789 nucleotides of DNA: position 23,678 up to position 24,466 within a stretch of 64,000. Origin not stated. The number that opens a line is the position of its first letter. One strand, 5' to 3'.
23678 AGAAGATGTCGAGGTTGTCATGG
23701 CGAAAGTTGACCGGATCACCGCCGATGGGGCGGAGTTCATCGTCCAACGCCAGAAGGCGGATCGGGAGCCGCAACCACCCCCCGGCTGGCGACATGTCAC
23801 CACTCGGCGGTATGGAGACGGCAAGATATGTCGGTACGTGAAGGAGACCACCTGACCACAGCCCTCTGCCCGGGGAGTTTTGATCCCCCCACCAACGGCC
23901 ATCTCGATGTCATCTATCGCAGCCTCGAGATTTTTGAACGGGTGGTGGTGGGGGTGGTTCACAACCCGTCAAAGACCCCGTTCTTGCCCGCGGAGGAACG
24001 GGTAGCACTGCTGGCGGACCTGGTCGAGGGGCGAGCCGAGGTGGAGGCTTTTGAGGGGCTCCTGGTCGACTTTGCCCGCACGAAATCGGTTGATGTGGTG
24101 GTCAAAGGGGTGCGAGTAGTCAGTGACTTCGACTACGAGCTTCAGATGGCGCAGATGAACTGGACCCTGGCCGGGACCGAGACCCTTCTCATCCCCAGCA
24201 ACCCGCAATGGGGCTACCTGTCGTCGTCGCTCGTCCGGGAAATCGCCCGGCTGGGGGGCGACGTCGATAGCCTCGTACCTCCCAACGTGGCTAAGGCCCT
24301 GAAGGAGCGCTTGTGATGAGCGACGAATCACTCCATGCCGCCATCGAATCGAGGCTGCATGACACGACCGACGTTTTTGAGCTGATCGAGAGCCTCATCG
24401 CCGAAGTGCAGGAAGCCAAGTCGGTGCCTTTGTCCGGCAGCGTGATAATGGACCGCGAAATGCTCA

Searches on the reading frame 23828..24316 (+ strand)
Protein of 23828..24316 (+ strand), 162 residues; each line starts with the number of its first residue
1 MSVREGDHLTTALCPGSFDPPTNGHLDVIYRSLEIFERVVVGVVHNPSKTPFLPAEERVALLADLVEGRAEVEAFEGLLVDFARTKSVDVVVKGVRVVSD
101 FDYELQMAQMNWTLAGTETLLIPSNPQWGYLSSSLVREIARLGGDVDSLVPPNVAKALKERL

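Call 6: search_protein_families(library=pfam, proteins=[window:23828-24316:+], max_evalue=0.01)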
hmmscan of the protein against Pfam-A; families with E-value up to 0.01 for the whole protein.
window:23828-24316:+ (162 aa): 1 family
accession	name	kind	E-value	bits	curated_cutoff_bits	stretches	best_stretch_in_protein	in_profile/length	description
PF01467.32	CTP_transf_like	-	1.6e-22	80.5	21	1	13-138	1-132/133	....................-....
